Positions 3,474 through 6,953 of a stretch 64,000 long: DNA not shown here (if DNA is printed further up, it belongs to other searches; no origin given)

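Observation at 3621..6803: Giant orphan protein with a cystathionine-gamma-synthase-like PLP domain embedded between two unknown ~300-400-aa regions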

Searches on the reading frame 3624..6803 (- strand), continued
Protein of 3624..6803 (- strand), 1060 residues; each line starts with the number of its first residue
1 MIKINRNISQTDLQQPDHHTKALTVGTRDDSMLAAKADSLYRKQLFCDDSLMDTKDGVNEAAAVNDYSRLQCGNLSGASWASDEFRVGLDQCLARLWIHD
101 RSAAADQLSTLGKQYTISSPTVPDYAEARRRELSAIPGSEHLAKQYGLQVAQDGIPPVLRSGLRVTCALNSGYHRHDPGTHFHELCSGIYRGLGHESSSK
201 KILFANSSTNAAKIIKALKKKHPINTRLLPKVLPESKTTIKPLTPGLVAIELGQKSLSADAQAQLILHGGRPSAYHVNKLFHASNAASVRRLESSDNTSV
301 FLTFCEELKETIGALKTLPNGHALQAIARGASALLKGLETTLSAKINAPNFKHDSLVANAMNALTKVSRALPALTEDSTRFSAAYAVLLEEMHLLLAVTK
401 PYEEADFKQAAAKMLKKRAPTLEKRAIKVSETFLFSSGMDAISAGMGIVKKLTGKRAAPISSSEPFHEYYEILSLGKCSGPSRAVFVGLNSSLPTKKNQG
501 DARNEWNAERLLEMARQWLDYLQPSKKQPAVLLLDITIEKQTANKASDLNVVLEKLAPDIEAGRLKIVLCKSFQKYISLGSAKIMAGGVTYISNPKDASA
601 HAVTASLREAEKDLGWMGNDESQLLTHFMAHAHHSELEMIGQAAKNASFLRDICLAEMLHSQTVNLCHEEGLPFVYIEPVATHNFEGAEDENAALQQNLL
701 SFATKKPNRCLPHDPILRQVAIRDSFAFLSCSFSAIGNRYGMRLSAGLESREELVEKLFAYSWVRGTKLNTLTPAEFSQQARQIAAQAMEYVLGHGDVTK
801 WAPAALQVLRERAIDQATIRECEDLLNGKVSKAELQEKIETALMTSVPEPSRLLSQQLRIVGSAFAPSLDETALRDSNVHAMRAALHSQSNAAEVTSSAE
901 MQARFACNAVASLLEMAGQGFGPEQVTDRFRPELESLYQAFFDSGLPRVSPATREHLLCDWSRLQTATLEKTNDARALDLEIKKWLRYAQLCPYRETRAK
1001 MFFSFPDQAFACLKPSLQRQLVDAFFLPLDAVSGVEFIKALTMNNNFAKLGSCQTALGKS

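Call 98: search_protein_families(library=pfam, proteins=[L026:15-2408:+, L026:2408-4678:+, L026:5378-6673:+, L026:6673-11244:+, L026:11238-12041:+, L026:12290-13846:+, L026:14626-17694:+, L026:18294-20027:-, L026:20189-22147:-], max_evalue=0.01)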
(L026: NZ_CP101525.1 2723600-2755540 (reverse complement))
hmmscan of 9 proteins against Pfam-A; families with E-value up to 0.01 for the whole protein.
L026:15-2408:+ (798 aa): 24 families
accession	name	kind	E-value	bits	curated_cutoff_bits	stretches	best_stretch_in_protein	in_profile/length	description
PF07724.20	AAA_2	-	3e-53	180.7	27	1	525-692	1-165/166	AAA domain (Cdc48 subfamily)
PF17871.7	AAA_lid_9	-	5.5e-30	103.8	22.8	1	280-367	2-89/104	AAA lid domain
PF00004.35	AAA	-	2.1e-19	70.7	21.2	2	140-243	2-95/131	ATPase family associated with various cellular activities (AAA)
PF10431.15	ClpB_D2-small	-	7e-13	48.9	21.9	1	698-773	1-75/81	C-terminal, D2-small domain, of ClpB protein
PF07728.20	AAA_5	-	1.7e-11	44.7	22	1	530-630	2-99/139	AAA domain (dynein-related subfamily)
PF13191.12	AAA_16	-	1.3e-10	42.5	32.6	1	117-218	2-142/167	AAA ATPase domain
PF13401.12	AAA_22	-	9.3e-09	36.1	27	0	527-568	5-46/130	AAA domain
PF12775.13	AAA_7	-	3.5e-06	27.1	25.8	0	529-572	35-78/181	P-loop containing dynein motor region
PF20720.3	nSTAND3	-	3.6e-06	27.2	27.2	0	525-570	15-58/155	Novel STAND NTPase 3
PF00158.32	Sigma54_activat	-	7.8e-06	26.1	20.2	1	514-643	9-138/168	Sigma-54 interaction domain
PF05621.17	TniB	-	2.8e-05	24.1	22.4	0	125-276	24-185/189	Bacterial TniB protein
PF06414.18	Zeta_toxin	-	6.6e-05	22.9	22.3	0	524-570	14-58/199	Zeta toxin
PF05496.18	RuvB_N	-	0.00028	21.1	27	0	499-551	9-57/159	Holliday junction DNA helicase RuvB P-loop domain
PF05729.18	NACHT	-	0.00042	20.6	26.7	0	140-167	4-31/167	NACHT domain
PF01695.23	IstB_IS21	-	0.00047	20.2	24.1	0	125-159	81-115/238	IstB-like ATP binding protein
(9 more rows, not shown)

L026:2408-4678:+ (757 aa): 5 families
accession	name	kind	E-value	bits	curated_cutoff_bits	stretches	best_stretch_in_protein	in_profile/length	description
PF05954.17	Phage_GPD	-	6.5e-105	351.1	30.1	1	24-325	2-304/305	Phage tail baseplate hub (GPD)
PF22178.3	Gp5_trimer_C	-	2e-33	115.3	30.9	1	465-578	1-112/112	Bacteriophage T4 gp5 C-terminal trimerisation domain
PF04717.18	Phage_base_V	-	4.9e-14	52.9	23.8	1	381-448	12-75/75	Type VI secretion system/phage-baseplate injector OB domain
PF06715.18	Gp5_C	-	1.8e-05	25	20.4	1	556-578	1-23/24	Gp5 C-terminal repeat (3 copies)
PF20093.5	DUF6484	-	0.0025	18.9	27.6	1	425-447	39-61/61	Domain of unknown function (DUF6484)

L026:5378-6673:+ (432 aa): 1 family
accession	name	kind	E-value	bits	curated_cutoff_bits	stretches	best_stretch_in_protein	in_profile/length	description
PF13424.12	TPR_12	-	3.3e-05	24.4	30.1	1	220-288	5-75/77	Tetratricopeptide repeat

L026:6673-11244:+ (1524 aa): 4 families
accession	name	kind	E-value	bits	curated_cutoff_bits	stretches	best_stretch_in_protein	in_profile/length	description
PF05593.20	RHS_repeat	-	1.3e-32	111.9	22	2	734-770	2-38/38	RHS Repeat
PF20148.4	DUF6531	-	1.6e-16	60.9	24.1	1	339-412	1-74/74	Domain of unknown function (DUF6531)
PF05488.18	PAAR_motif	-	2.1e-08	34.7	27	1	120-178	6-59/70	PAAR motif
PF15283.12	DUF4595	-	4.2e-06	27.3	34.2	0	784-846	23-89/202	Domain of unknown function (DUF4595) with porin-like fold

L026:11238-12041:+ (268 aa): 0 families

L026:12290-13846:+ (519 aa): 14 families
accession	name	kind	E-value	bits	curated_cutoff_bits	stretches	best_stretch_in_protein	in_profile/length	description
PF00665.32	rve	-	5.2e-17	62.4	32.6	1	353-450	2-100/102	Integrase core domain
PF13333.12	rve_2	-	1.6e-15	57.4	22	1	459-513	1-53/56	Integrase core domain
PF13276.12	HTH_21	-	5.6e-13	49.4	28.1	1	279-329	9-60/60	HTH-like domain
PF01527.26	HTH_Tnp_1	-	4.2e-09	36.9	24.1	1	124-199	6-73/75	Transposase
PF13683.12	rve_3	-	1.8e-08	34.4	26.5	1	445-508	6-67/67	Integrase core domain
PF13384.12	HTH_23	-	1.4e-06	28.3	24.6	1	131-165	7-41/50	Homeodomain-like domain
PF13309.12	HTH_22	-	8.1e-06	26.2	29.6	1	141-160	41-60/63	HTH domain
PF12728.13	HTH_17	-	1.1e-05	26.1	27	1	144-164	4-24/51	Helix-turn-helix domain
PF13551.12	HTH_29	-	1.4e-05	25.5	28.1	1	134-181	4-53/64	Winged helix-turn helix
PF13518.12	HTH_28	-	0.0001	22.7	25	1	133-165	4-36/52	Helix-turn-helix domain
PF19776.5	DUF6262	-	0.0012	19.4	29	0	144-215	36-108/110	Family of unknown function (DUF6262)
PF13022.12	HTH_Tnp_1_2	-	0.0028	18.2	27.9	0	141-164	26-49/122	Helix-turn-helix of insertion element transposase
PF01381.28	HTH_3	-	0.0039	17.6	23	0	143-163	11-31/55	Helix-turn-helix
PF01978.25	TrmB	-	0.0051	17.1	25.6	0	138-175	19-56/68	Sugar-specific transcriptional regulator TrmB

L026:14626-17694:+ (1023 aa): 0 families

L026:18294-20027:- (578 aa): 1 family
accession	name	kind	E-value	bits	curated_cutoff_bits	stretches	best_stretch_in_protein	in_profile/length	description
PF00450.28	Peptidase_S10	-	5.6e-15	56.1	21.9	1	123-353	20-230/420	Serine carboxypeptidase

L026:20189-22147:- (653 aa): 4 families
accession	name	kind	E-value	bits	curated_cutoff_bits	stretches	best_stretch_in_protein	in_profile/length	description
PF02129.25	Peptidase_S15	-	1.5e-56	192.5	23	1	137-400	1-260/262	X-Pro dipeptidyl-peptidase (S15 family)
PF08530.16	PepX_C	-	9.6e-09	35.9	22.5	1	480-620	20-178/217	X-Pro dipeptidyl-peptidase C-terminal non-catalytic domain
PF00326.27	Peptidase_S9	-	3.1e-06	27.3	22.6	1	342-421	126-210/213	Prolyl oligopeptidase family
PF20434.5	BD-FAE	-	0.0016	18.4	26.8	1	252-384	90-215/215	BD-FAE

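Call 102: search_protein_families(library=padloc, proteins=[window:3624-6803:-, P0004, P0110], max_evalue=0.01)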
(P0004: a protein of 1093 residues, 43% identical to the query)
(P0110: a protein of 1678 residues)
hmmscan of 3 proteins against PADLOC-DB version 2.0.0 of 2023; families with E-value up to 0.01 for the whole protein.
window:3624-6803:- (1060 aa): 0 families

P0004 (1093 aa): 0 families

P0110 (1678 aa): 0 families

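Call 104: list_cluster_members(proteins=[P0013, P0017, P0023, P0033, P0047, P0069, P0088, P0099, P0118, P0133])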
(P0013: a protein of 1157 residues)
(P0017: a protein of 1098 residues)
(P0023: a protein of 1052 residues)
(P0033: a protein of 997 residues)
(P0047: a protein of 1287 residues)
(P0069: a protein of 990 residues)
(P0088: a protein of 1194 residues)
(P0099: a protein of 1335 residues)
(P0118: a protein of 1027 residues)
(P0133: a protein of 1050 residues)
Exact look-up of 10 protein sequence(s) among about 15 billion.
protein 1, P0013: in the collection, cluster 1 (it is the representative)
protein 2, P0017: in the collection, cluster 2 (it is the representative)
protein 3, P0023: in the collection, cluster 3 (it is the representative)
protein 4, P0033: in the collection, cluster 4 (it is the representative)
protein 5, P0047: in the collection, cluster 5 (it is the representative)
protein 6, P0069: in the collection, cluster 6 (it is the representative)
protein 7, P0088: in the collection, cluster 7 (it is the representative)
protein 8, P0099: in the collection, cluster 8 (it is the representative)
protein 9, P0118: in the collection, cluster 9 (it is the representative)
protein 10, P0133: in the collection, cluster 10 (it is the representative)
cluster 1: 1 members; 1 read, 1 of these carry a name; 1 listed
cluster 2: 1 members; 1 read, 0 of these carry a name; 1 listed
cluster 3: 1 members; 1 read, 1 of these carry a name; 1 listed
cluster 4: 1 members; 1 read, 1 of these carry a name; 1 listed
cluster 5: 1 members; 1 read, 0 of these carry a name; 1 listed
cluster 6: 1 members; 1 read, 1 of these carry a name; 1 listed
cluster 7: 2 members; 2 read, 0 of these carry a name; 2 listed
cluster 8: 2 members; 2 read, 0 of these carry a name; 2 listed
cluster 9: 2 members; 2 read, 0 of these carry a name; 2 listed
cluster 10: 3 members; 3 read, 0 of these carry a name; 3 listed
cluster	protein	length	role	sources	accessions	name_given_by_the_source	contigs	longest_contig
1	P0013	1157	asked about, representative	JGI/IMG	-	hypothetical protein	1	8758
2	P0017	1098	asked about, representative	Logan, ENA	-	-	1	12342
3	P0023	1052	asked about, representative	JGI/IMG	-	hypothetical protein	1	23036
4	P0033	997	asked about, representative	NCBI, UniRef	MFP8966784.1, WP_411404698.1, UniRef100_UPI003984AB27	hypothetical protein ACKC9G_09430 [Pokkaliibacter sp. CJK22405] | hypothetical protein n=1 Tax=Pokkaliibacter sp. CJK22405 TaxID=3384615 RepID=UPI003984AB27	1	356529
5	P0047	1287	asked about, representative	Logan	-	-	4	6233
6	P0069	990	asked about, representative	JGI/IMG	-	pentatricopeptide repeat protein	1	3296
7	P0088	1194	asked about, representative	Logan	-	-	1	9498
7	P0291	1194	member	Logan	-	-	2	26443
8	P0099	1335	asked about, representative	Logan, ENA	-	-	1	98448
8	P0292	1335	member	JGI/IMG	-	-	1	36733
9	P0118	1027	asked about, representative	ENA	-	-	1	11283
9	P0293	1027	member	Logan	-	-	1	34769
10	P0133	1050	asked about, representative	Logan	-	-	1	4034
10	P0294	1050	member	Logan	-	-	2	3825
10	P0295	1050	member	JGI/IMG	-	-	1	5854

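Call 108: search_protein_families(library=pfam, proteins=[L001:1618-3720:+, L001:3801-4715:-, L001:4730-5884:+, L001:5890-7245:+, L001:7367-8635:-, L001:12808-13389:+, L001:12891-14480:-, L001:14555-15376:+, L001:15411-17267:+, L001:17281-18525:+], max_evalue=0.001)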
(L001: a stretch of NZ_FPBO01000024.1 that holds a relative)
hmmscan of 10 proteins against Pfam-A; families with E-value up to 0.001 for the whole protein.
L001:1618-3720:+ (701 aa): 4 families
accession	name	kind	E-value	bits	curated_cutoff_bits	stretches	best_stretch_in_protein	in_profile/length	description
PF02449.21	Glyco_hydro_42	-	1.5e-81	275.1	21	1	47-413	2-374/376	Beta-galactosidase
PF08532.16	Glyco_hydro_42M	-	4.8e-42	144.3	25.8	1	426-630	1-206/207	Beta-galactosidase trimerisation domain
PF08533.16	Glyco_hydro_42C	-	0.00018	21.6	21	1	656-700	17-58/58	Beta-galactosidase C-terminal domain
PF13320.12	GH123_cat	-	0.00025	20.9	23.1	1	86-213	69-192/324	Glycoside hydrolase 123, catalytic domain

L001:3801-4715:- (305 aa): 3 families
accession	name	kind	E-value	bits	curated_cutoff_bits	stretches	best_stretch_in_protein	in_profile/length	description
PF03466.25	LysR_substrate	-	6e-17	62.2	28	1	129-300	34-208/209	LysR substrate binding domain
PF00126.33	HTH_1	-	6.9e-13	48.8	26.6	1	11-69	3-59/60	Bacterial regulatory helix-turn-helix protein, lysR family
PF13556.12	HTH_30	-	2e-06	28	27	1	11-56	1-47/59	PucR C-terminal helix-turn-helix domain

L001:4730-5884:+ (385 aa): 2 families
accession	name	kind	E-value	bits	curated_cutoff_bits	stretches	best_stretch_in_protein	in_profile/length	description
PF00753.33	Lactamase_B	-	1.7e-24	87.3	22.7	1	149-337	5-179/196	Metallo-beta-lactamase superfamily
PF12706.13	Lactamase_B_2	-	1.6e-08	34.9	27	1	161-323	2-161/200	Beta-lactamase superfamily domain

L001:5890-7245:+ (452 aa): 2 families
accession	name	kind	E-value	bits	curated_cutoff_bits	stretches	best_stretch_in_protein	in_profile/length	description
PF04389.22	Peptidase_M28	-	1.1e-26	94.2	21.3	1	259-445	1-191/193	Peptidase family M28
PF01546.33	Peptidase_M20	-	2.7e-06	27.9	24.6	1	286-343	30-91/206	Peptidase family M20/M25/M40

L001:7367-8635:- (423 aa): 3 families
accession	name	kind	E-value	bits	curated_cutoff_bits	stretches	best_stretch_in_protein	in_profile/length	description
PF00150.24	Cellulase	-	2.7e-57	194.8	23.5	1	88-390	7-269/272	Cellulase (glycosyl hydrolase family 5)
PF01301.25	Glyco_hydro_35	-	0.00031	20.9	27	1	102-161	24-82/319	Glycosyl hydrolases family 35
PF10566.15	Glyco_hydro_97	-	0.00066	19.6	32.5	0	99-231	30-163/275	Glycoside hydrolase 97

L001:12808-13389:+ (194 aa): 0 families

L001:12891-14480:- (530 aa): 2 families
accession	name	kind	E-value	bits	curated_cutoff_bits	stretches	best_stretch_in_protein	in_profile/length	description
PF01144.29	CoA_trans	-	4.7e-34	118.1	23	1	18-248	8-215/217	Coenzyme A transferase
PF16957.11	Mal_decarbox_Al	-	3.1e-05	22.9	25.4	1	179-273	139-226/546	Malonate decarboxylase, alpha subunit, transporter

L001:14555-15376:+ (274 aa): 2 families
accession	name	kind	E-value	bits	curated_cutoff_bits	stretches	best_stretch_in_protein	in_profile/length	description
PF00378.25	ECH_1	-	3e-37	128.8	27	1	27-266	3-244/251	Enoyl-CoA hydratase/isomerase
PF16113.10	ECH_2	-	2e-24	87.1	27.2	1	31-232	2-204/335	Enoyl-CoA hydratase/isomerase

L001:15411-17267:+ (619 aa): 2 families
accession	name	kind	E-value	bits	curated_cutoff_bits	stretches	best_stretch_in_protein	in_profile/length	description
PF00501.34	AMP-binding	-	1.1e-47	163.1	29.9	1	49-430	1-384/384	AMP-binding enzyme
PF23562.2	AMP-binding_C_3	-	4.2e-06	27.6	20.8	1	486-608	16-122/124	AMP-binding enzyme C-terminal domain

L001:17281-18525:+ (415 aa): 2 families
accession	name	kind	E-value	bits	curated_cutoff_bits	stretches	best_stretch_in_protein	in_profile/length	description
PF00108.29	Thiolase_N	-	5e-45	154.3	26.4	1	13-281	1-258/260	Thiolase, N-terminal domain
PF02803.24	Thiolase_C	-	4.9e-44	149.3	27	1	292-411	3-122/123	Thiolase, C-terminal domain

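Call 124: find_related_loci(query=A1, collection=metagenome_contigs, flank=6000)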
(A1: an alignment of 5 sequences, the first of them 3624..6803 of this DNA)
Query A1 (1060 aa) in metagenome_contigs; peptide patterns used: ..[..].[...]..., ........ (x = any residue, [..] = any of these).
311 stretches matched a pattern; 4 encode a relative of the query (tblastn E <= 1e-3); 4 distinct loci.
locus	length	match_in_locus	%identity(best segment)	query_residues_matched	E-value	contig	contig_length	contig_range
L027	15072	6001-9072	42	42-1059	0e+0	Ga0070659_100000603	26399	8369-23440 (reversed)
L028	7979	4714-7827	42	42-1059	0e+0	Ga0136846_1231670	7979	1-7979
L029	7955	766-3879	42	42-1059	0e+0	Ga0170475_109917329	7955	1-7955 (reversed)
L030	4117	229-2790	28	94-1030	6e-93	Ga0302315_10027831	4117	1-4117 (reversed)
